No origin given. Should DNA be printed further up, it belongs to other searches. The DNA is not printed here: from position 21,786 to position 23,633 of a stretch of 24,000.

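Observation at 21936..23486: HPr-EI(N)-IIA fusion lacking the PEP-binding domain of Enzyme I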

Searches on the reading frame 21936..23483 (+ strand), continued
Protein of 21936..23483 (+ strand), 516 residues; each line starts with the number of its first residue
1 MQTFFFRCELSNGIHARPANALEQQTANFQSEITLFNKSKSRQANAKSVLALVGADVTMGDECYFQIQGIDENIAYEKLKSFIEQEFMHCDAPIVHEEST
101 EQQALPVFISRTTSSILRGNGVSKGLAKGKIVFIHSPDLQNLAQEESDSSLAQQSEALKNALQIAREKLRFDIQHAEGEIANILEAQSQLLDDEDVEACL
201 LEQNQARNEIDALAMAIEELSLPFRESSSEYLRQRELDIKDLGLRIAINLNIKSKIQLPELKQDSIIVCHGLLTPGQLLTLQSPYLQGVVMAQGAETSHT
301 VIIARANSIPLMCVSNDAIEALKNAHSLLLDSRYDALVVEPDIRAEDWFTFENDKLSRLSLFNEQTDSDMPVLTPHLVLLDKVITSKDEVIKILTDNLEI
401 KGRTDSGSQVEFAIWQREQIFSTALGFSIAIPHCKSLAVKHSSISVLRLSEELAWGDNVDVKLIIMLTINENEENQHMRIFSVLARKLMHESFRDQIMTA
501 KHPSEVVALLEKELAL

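Call 8: find_homologous_proteins(query=window:21936-23483:+)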
Query window:21936-23483:+ (516 aa): 348 proteins with E <= 0.001 among 8000 candidates; the best 120 are listed.
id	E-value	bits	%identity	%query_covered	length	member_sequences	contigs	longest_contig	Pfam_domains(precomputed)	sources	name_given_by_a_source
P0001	0.0e+0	1075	96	100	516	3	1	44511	PF05524.19,PF00381.25,PF00391.30,PF00359.28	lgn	-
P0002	9.2e-273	923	83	100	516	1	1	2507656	PF05524.19,PF00381.25,PF00391.30,PF00359.28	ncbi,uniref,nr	ncbi:fructose PTS transporter subunit IIA [Providencia burhodogranariea]|uniref:Mulitfunctional phos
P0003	3.7e-231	786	70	100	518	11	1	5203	PF05524.19,PF00381.25,PF00391.30,PF00359.28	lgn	-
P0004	1.1e-218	745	67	100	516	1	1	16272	PF05524.19,PF00381.25,PF00391.30,PF00359.28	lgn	-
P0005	1.5e-212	725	66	98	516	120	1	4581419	PF05524.19,PF00381.25,PF00391.30,PF00359.28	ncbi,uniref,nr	ncbi:fructose PTS transporter subunit IIA [Providencia rettgeri]|uniref:fructose PTS transporter sub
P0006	1.5e-212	725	66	100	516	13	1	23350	PF05524.19,PF00381.25,PF00391.30,PF00359.28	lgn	-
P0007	3.2e-164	565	56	100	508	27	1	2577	PF05524.19,PF00381.25,PF00391.30,PF00359.28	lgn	-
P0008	1.4e-158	547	53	100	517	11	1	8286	PF05524.19,PF00381.25,PF00391.30,PF00359.28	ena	-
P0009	2.4e-158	546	52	100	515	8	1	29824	PF05524.19,PF00381.25,PF00391.30,PF00359.28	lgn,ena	-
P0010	7.6e-158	544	53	100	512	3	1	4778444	PF05524.19,PF00381.25,PF00391.30,PF00359.28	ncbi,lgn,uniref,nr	ncbi:Multiphosphoryl transfer protein 1 [Cedecea lapagei]|uniref:Multiphosphoryl transfer protein 1 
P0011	8.8e-158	544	53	100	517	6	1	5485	PF05524.19,PF00381.25,PF00391.30,PF00359.28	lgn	-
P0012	3.2e-156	539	52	100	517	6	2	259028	PF05524.19,PF00381.25,PF00391.30,PF00359.28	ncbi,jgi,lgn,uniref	ncbi:HPr family phosphocarrier protein [Cedecea sp.]|jgi:fructose-specific PTS system IIA-like compo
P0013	2.3e-154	533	49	69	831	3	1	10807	PF05524.19,PF00381.25,PF00391.30,PF02896.25,PF00359.28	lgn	-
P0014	2.9e-153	529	50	100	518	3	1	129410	PF05524.19,PF00381.25,PF00391.30,PF00359.28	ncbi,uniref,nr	ncbi:PTS fructose transporter subunit IIA [Chimaeribacter californicus]|uniref:PTS fructose transpor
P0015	4.5e-152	525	52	100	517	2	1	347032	PF05524.19,PF00381.25,PF00391.30,PF00359.28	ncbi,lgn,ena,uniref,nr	ncbi:HPr family phosphocarrier protein [Cedecea davisae]|uniref:HPr family phosphocarrier protein n=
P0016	3.1e-151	522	51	100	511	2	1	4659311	PF05524.19,PF00381.25,PF00391.30,PF00359.28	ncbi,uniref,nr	ncbi:PTS sugar transporter subunit IIA [Cedecea neteri]|uniref:PTS sugar transporter subunit IIA n=1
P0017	3.0e-150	519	51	100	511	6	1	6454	PF05524.19,PF00381.25,PF00391.30,PF00359.28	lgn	-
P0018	6.7e-150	518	51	100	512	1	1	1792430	PF05524.19,PF00381.25,PF00391.30,PF00359.28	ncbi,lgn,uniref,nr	ncbi:PTS fructose transporter subunit IIA [Enterobacter sp. Cy-643]|uniref:fructose PTS transporter 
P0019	2.0e-149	516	51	100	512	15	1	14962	PF05524.19,PF00381.25,PF00391.30,PF00359.28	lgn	-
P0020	1.1e-148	514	51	100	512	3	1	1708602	PF05524.19,PF00381.25,PF00391.30,PF00359.28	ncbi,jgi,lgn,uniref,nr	ncbi:fructose PTS transporter subunit IIA [Cedecea neteri]|uniref:fructose PTS transporter subunit I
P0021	4.3e-148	512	48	69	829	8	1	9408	PF05524.19,PF00381.25,PF00391.30,PF02896.25,PF00359.28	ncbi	-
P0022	4.5e-146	505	50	100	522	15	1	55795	PF05524.19,PF00381.25,PF00391.30,PF00359.28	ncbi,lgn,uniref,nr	ncbi:HPr family phosphocarrier protein [Chimaeribacter arupi]|uniref:HPr family phosphocarrier prote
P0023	1.4e-145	504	47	70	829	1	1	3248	PF05524.19,PF00381.25,PF00391.30,PF02896.25,PF00359.28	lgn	-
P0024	1.5e-145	504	49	100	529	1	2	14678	PF05524.19,PF00381.25,PF00391.30,PF00359.28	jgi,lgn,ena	-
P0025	9.8e-145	501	46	69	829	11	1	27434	PF05524.19,PF00381.25,PF00391.30,PF02896.25,PF00359.28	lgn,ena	-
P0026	4.6e-144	499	46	70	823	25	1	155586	PF05524.19,PF00381.25,PF00391.30,PF02896.25,PF00359.28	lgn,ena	-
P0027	4.8e-144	499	46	69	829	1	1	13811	PF05524.19,PF00381.25,PF00391.30,PF02896.25,PF00359.28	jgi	jgi:phosphoenolpyruvate-protein phosphotransferase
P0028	9.6e-144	498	45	70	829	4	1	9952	PF05524.19,PF00381.25,PF00391.30,PF02896.25,PF00359.28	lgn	-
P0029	1.5e-143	497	45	70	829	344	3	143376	PF05524.19,PF00381.25,PF00391.30,PF02896.25,PF00359.28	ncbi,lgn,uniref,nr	ncbi:phosphoenolpyruvate--protein phosphotransferase [Citrobacter braakii]|uniref:phosphoenolpyruvat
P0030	1.3e-142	494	45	69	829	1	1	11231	PF05524.19,PF00381.25,PF00391.30,PF02896.25,PF00359.28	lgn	-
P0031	1.5e-142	494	43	70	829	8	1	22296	PF05524.19,PF00381.25,PF00391.30,PF02896.25,PF00359.28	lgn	-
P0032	1.6e-142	494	46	69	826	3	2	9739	PF05524.19,PF00381.25,PF00391.30,PF02896.25,PF00359.28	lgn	-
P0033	5.0e-142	492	44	70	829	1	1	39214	PF05524.19,PF00381.25,PF00391.30,PF02896.25,PF00359.28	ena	-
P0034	2.9e-141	490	45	69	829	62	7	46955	PF05524.19,PF00381.25,PF00391.30,PF02896.25,PF00359.28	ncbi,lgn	ncbi:TPA: phosphoenolpyruvate--protein phosphotransferase [Kluyvera georgiana]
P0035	7.0e-141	488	45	69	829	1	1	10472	PF05524.19,PF00381.25,PF00391.30,PF02896.25,PF00359.28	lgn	-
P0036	1.7e-140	487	46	69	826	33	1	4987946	PF05524.19,PF00381.25,PF00391.30,PF02896.25,PF00359.28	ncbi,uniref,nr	ncbi:Multiphosphoryl transfer protein 1 [Buttiauxella agrestis]|uniref:Multiphosphoryl transfer prot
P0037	2.2e-140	487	45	69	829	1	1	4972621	PF05524.19,PF00381.25,PF00391.30,PF02896.25,PF00359.28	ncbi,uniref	ncbi:phosphoenolpyruvate--protein phosphotransferase [Kluyvera georgiana]|uniref:phosphoenolpyruvate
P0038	2.7e-140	486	45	70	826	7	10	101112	PF05524.19,PF00381.25,PF00391.30,PF02896.25,PF00359.28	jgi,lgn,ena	-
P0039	7.4e-140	485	43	71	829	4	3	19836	PF05524.19,PF00381.25,PF00391.30,PF02896.25,PF00359.28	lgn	-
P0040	1.1e-139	484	42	71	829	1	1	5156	PF05524.19,PF00381.25,PF00391.30,PF02896.25,PF00359.28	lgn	-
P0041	1.5e-139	484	45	69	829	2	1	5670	PF05524.19,PF00381.25,PF00391.30,PF02896.25,PF00359.28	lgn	-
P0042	1.9e-139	484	42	70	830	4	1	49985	PF05524.19,PF00381.25,PF00391.30,PF02896.25,PF00359.28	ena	-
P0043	1.9e-139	484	44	69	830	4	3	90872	PF05524.19,PF00381.25,PF00391.30,PF02896.25,PF00359.28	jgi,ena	-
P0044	5.5e-139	482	45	69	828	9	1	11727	PF05524.19,PF00381.25,PF00391.30,PF02896.25,PF00359.28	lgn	-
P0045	8.7e-139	481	45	69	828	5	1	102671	PF05524.19,PF00381.25,PF00391.30,PF02896.25,PF00359.28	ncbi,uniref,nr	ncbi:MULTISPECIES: phosphoenolpyruvate--protein phosphotransferase [Raoultella]|uniref:phosphoenolpy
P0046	1.0e-138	481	44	69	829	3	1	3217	PF05524.19,PF00381.25,PF00391.30,PF02896.25,PF00359.28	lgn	-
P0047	1.3e-138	481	45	69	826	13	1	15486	PF05524.19,PF00381.25,PF00391.30,PF02896.25,PF00359.28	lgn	-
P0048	4.8e-138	479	44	69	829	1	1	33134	PF05524.19,PF00381.25,PF00391.30,PF02896.25,PF00359.28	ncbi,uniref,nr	ncbi:phosphoenolpyruvate--protein phosphotransferase [Pluralibacter sp.]|uniref:phosphoenolpyruvate-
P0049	1.3e-137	478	45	70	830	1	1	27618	PF05524.19,PF00381.25,PF00391.30,PF02896.25,PF00359.28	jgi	-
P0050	2.8e-137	476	44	69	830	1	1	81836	PF05524.19,PF00381.25,PF00391.30,PF02896.25,PF00359.28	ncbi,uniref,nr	ncbi:phosphoenolpyruvate--protein phosphotransferase [uncultured Cedecea sp.]|uniref:phosphoenolpyru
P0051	4.1e-137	476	44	69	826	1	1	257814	PF05524.19,PF00381.25,PF00391.30,PF02896.25,PF00359.28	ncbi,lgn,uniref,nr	ncbi:phosphoenolpyruvate--protein phosphotransferase [Buttiauxella sp. B2]|uniref:phosphoenolpyruvat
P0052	4.6e-137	476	45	69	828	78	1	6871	PF05524.19,PF00381.25,PF00391.30,PF02896.25,PF00359.28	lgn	-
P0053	1.1e-136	475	44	69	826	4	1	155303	PF05524.19,PF00381.25,PF00391.30,PF02896.25,PF00359.28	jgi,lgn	jgi:fructose-specific PTS system IIA-like component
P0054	1.1e-136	474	43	69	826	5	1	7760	PF05524.19,PF00381.25,PF00391.30,PF02896.25,PF00359.28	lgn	-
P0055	2.0e-136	474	45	69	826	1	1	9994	PF05524.19,PF00381.25,PF00391.30,PF02896.25,PF00359.28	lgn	-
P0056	5.6e-136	472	43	70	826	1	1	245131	PF05524.19,PF00381.25,PF00391.30,PF02896.25,PF00359.28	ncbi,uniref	ncbi:phosphoenolpyruvate--protein phosphotransferase [Buttiauxella sp.]|uniref:phosphoenolpyruvate--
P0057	1.3e-135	471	45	68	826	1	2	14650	PF05524.19,PF00381.25,PF00391.30,PF02896.25,PF00359.28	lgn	-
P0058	7.3e-135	468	44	69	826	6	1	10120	PF05524.19,PF00381.25,PF00391.30,PF02896.25,PF00359.28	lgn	-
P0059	1.2e-134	468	44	70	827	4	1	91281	PF05524.19,PF00381.25,PF00391.30,PF02896.25,PF00359.28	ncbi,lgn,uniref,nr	ncbi:phosphoenolpyruvate--protein phosphotransferase [Superficieibacter sp.]|uniref:phosphoenolpyruv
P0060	1.7e-134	467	44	69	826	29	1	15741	PF05524.19,PF00381.25,PF00391.30,PF02896.25,PF00359.28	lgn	-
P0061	3.9e-134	466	42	70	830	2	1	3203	PF05524.19,PF00381.25,PF00391.30,PF02896.25,PF00359.28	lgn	-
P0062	4.1e-134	466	43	69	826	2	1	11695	PF05524.19,PF00381.25,PF00391.30,PF02896.25,PF00359.28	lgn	-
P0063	2.1e-131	457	42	70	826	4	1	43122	PF05524.19,PF00381.25,PF00391.30,PF02896.25,PF00359.28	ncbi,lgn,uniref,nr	ncbi:phosphoenolpyruvate--protein phosphotransferase [Buttiauxella sp. A111]|uniref:phosphoenolpyruv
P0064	7.5e-131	455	43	70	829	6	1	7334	PF05524.19,PF00381.25,PF00391.30,PF02896.25,PF00359.28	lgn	-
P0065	3.1e-129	450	42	70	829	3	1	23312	PF05524.19,PF00381.25,PF00391.30,PF02896.25,PF00359.28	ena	-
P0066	9.8e-121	422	40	70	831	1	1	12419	PF05524.19,PF00381.25,PF00391.30,PF02896.25,PF00359.28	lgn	-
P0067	8.1e-110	386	38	70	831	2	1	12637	PF05524.19,PF00381.25,PF00391.30,PF02896.25,PF00359.28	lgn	-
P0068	8.4e-107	376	36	75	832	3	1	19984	PF05524.19,PF00381.25,PF00391.30,PF02896.25,PF00359.28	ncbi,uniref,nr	ncbi:phosphoenolpyruvate--protein phosphotransferase [Vibrio ponticus]|uniref:Phosphoenolpyruvate--p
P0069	1.1e-103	366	35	70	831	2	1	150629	PF05524.19,PF00381.25,PF00391.30,PF02896.25,PF00359.28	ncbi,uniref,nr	ncbi:phosphoenolpyruvate--protein phosphotransferase [Psychromonas aquimarina]|uniref:phosphoenolpyr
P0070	7.7e-103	363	34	71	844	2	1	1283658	PF05524.19,PF00381.25,PF00391.30,PF02896.25,PF00359.28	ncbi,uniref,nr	ncbi:phosphoenolpyruvate--protein phosphotransferase [Aliivibrio fischeri]|uniref:Phosphoenolpyruvat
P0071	1.3e-102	362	33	70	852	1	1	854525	PF05524.19,PF00381.25,PF00391.30,PF02896.25,PF00359.28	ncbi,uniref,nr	ncbi:phosphoenolpyruvate--protein phosphotransferase [Vibrio sinensis]|uniref:Phosphoenolpyruvate--p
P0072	2.1e-102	361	33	82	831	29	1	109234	PF05524.19,PF00381.25,PF00391.30,PF02896.25,PF00359.28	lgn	-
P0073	4.9e-102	360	38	69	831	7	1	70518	PF05524.19,PF00381.25,PF00391.30,PF02896.25,PF00359.28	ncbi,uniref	ncbi:phosphoenolpyruvate--protein phosphotransferase [Photobacterium profundum]|uniref:phosphoenolpy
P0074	2.8e-101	358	31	82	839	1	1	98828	PF05524.19,PF00381.25,PF00391.30,PF02896.25,PF00359.28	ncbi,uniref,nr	ncbi:phosphoenolpyruvate--protein phosphotransferase [Vibrio scophthalmi]|uniref:phosphoenolpyruvate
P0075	4.1e-96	341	35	70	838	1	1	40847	PF00381.25,PF00391.30,PF02896.25,PF00359.28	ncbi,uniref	ncbi:phosphoenolpyruvate--protein phosphotransferase [Photobacterium sagamiensis]|uniref:phosphoenol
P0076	4.2e-96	341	39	68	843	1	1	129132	PF05524.19,PF00381.25,PF00391.30,PF02896.25,PF00359.28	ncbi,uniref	ncbi:phosphoenolpyruvate--protein phosphotransferase [Photobacterium nomapromontoriensis]|uniref:pho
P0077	1.4e-89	319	36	68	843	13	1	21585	PF05524.19,PF00381.25,PF00391.30,PF02896.25,PF00359.28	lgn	-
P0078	2.2e-83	299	37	59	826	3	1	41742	PF05524.19,PF00381.25,PF00391.30,PF02896.25,PF00359.28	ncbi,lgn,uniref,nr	ncbi:phosphoenolpyruvate--protein phosphotransferase [Enterovibrio nigricans]|uniref:PTS system, fru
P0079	4.8e-83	298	34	60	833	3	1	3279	PF05524.19,PF00381.25,PF00391.30,PF02896.25,PF00359.28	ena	-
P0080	1.6e-82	296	36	67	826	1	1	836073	PF05524.19,PF00381.25,PF00391.30,PF02896.25,PF00359.28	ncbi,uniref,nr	ncbi:phosphoenolpyruvate--protein phosphotransferase [Enterovibrio coralii]|uniref:PTS fructose tran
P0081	1.6e-82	296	33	67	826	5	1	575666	PF05524.19,PF00381.25,PF00391.30,PF02896.25,PF00359.28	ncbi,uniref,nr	ncbi:phosphoenolpyruvate--protein phosphotransferase [Grimontia sp. SpTr1]|uniref:phosphoenolpyruvat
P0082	5.1e-82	294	36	59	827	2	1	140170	PF05524.19,PF00381.25,PF00391.30,PF02896.25,PF00359.28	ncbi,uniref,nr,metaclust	ncbi:PTS fructose transporter subunit IIA [Photobacterium aquae]|uniref:PTS fructose transporter sub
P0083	5.4e-82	294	37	60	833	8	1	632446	PF05524.19,PF00381.25,PF00391.30,PF02896.25,PF00359.28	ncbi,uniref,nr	ncbi:phosphoenolpyruvate--protein phosphotransferase [Photobacterium rosenbergii]|uniref:phosphoenol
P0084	1.2e-81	293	32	69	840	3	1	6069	PF05524.19,PF00381.25,PF00391.30,PF02896.25,PF00359.28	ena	-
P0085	1.4e-81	293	34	67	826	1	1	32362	PF05524.19,PF00381.25,PF00391.30,PF02896.25,PF00359.28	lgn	-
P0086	1.4e-81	293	36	65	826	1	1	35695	PF05524.19,PF00381.25,PF00391.30,PF02896.25,PF00359.28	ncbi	-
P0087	5.5e-81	291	33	67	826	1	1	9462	PF05524.19,PF00381.25,PF00391.30,PF02896.25,PF00359.28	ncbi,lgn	-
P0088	9.4e-81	290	32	68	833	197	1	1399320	PF05524.19,PF00381.25,PF00391.30,PF02896.25,PF00359.28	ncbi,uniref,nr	ncbi:phosphoenolpyruvate--protein phosphotransferase [Photobacterium damselae]|uniref:phosphoenolpyr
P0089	1.0e-80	290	34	67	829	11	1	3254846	PF05524.19,PF00381.25,PF00391.30,PF02896.25,PF00359.28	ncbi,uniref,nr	ncbi:Multiphosphoryl transfer protein 1 [Grimontia hollisae]|uniref:Multiphosphoryl transfer protein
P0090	1.7e-80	289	33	67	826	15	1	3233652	PF05524.19,PF00381.25,PF00391.30,PF02896.25,PF00359.28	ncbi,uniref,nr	ncbi:phosphoenolpyruvate--protein phosphotransferase [Enterovibrio norvegicus FF-33]|uniref:phosphoe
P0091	1.8e-80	289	34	67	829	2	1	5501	PF05524.19,PF00381.25,PF00391.30,PF02896.25,PF00359.28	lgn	-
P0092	2.1e-80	289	34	67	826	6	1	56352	PF05524.19,PF00381.25,PF00391.30,PF02896.25,PF00359.28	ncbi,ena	-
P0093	3.0e-80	288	33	67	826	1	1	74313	PF05524.19,PF00381.25,PF00391.30,PF02896.25,PF00359.28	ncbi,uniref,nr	ncbi:phosphoenolpyruvate--protein phosphotransferase [Enterovibrio norvegicus]|uniref:phosphoenolpyr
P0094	4.3e-80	288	30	68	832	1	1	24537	PF05524.19,PF00381.25,PF00391.30,PF02896.25,PF00359.28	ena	-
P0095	5.7e-80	288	34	67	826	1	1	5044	PF05524.19,PF00381.25,PF00391.30,PF02896.25,PF00359.28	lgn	-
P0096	7.9e-80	287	32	67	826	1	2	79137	PF05524.19,PF00381.25,PF00391.30,PF02896.25,PF00359.28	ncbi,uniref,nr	ncbi:phosphoenolpyruvate--protein phosphotransferase [Enterovibrio norvegicus]|uniref:phosphoenolpyr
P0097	9.0e-80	287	32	67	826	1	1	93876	PF05524.19,PF00381.25,PF00391.30,PF02896.25,PF00359.28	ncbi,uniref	ncbi:phosphoenolpyruvate--protein phosphotransferase [Enterovibrio norvegicus]|uniref:phosphoenolpyr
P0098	9.1e-80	287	32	67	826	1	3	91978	PF05524.19,PF00381.25,PF00391.30,PF02896.25,PF00359.28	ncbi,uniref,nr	ncbi:phosphoenolpyruvate--protein phosphotransferase [Enterovibrio norvegicus]|uniref:Phosphoenolpyr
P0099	9.5e-80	287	32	67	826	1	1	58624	PF05524.19,PF00381.25,PF00391.30,PF02896.25,PF00359.28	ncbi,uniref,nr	ncbi:phosphoenolpyruvate--protein phosphotransferase [Enterovibrio norvegicus]|uniref:phosphoenolpyr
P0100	1.1e-79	287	32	67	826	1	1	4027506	PF05524.19,PF00381.25,PF00391.30,PF02896.25,PF00359.28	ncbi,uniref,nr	ncbi:phosphoenolpyruvate--protein phosphotransferase [Enterovibrio norvegicus]|uniref:phosphoenolpyr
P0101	1.3e-79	286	34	70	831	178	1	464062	PF05524.19,PF00381.25,PF00391.30,PF02896.25,PF00359.28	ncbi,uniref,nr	ncbi:phosphoenolpyruvate--protein phosphotransferase [Photobacterium phosphoreum]|uniref:phosphoenol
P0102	1.3e-79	286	34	59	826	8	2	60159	PF05524.19,PF00381.25,PF00391.30,PF02896.25,PF00359.28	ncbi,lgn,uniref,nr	ncbi:phosphoenolpyruvate--protein phosphotransferase [Enterovibrio norvegicus]|uniref:phosphoenolpyr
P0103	2.3e-79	286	33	60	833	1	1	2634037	PF05524.19,PF00381.25,PF00391.30,PF02896.25,PF00359.28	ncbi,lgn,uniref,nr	ncbi:phosphoenolpyruvate--protein phosphotransferase [Zophobihabitans entericus]|uniref:Phosphoenolp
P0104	3.8e-79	285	32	67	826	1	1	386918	PF05524.19,PF00381.25,PF00391.30,PF02896.25,PF00359.28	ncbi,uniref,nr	ncbi:phosphoenolpyruvate--protein phosphotransferase [Enterovibrio norvegicus]|uniref:phosphoenolpyr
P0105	4.0e-79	285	35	60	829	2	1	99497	PF05524.19,PF00381.25,PF00391.30,PF02896.25,PF00359.28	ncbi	ncbi:phosphoenolpyruvate--protein phosphotransferase [Photobacterium sp. DNB22_13_2]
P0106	5.4e-79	284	32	67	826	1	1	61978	PF05524.19,PF00381.25,PF00391.30,PF02896.25,PF00359.28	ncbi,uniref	ncbi:phosphoenolpyruvate--protein phosphotransferase [Enterovibrio norvegicus]|uniref:phosphoenolpyr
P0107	1.1e-78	283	32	67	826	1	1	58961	PF05524.19,PF00381.25,PF00391.30,PF02896.25,PF00359.28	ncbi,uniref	ncbi:phosphoenolpyruvate--protein phosphotransferase [Enterovibrio norvegicus]|uniref:phosphoenolpyr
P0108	9.0e-78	280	33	67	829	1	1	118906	PF05524.19,PF00381.25,PF00391.30,PF02896.25,PF00359.28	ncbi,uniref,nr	ncbi:phosphoenolpyruvate--protein phosphotransferase [Psychromonas aquimarina]|uniref:phosphoenolpyr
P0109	1.4e-77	280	33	67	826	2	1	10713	PF05524.19,PF00381.25,PF00391.30,PF02896.25,PF00359.28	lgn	-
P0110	2.8e-77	279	31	69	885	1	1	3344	PF05524.19,PF00381.25,PF00391.30,PF02896.25,PF00359.28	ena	-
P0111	4.9e-77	278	35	60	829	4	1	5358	PF05524.19,PF00381.25,PF00391.30,PF02896.25,PF00359.28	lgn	-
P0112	2.3e-76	276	34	60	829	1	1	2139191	PF05524.19,PF00381.25,PF00391.30,PF02896.25,PF00359.28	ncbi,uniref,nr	ncbi:phosphoenolpyruvate--protein phosphotransferase (plasmid) [Photobacterium sp. DA100]|uniref:pho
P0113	3.1e-76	275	31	66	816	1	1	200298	PF05524.19,PF00381.25,PF00391.30,PF02896.25,PF00359.28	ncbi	ncbi:phosphoenolpyruvate--protein phosphotransferase [Enterovibrio sp. Hal110]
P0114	1.2e-75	273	31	67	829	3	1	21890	PF05524.19,PF00381.25,PF00391.30,PF02896.25,PF00359.28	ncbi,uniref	ncbi:phosphoenolpyruvate--protein phosphotransferase [Photobacterium profundum]|uniref:phosphoenolpy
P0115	3.3e-75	272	32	68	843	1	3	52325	PF05524.19,PF00381.25,PF00391.30,PF02896.25,PF00359.28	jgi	jgi:multiphosphoryl transfer protein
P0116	8.2e-75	271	33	67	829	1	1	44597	PF05524.19,PF00381.25,PF00391.30,PF02896.25,PF00359.28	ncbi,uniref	ncbi:phosphoenolpyruvate--protein phosphotransferase [Photobacterium japonica]|uniref:phosphoenolpyr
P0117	1.2e-74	270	32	59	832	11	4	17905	PF05524.19,PF00381.25,PF00391.30,PF02896.25,PF00359.28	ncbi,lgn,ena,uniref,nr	ncbi:phosphoenolpyruvate--protein phosphotransferase [Actinobacillus porcinus]|uniref:phosphoenolpyr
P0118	2.6e-74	269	33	68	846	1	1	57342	PF05524.19,PF00381.25,PF00391.30,PF02896.25,PF00359.28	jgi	-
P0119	4.2e-74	268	33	69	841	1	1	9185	PF05524.19,PF00381.25,PF00391.30,PF02896.25,PF00359.28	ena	-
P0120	6.0e-73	264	32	67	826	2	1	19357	PF05524.19,PF00381.25,PF00391.30,PF02896.25,PF00359.28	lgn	-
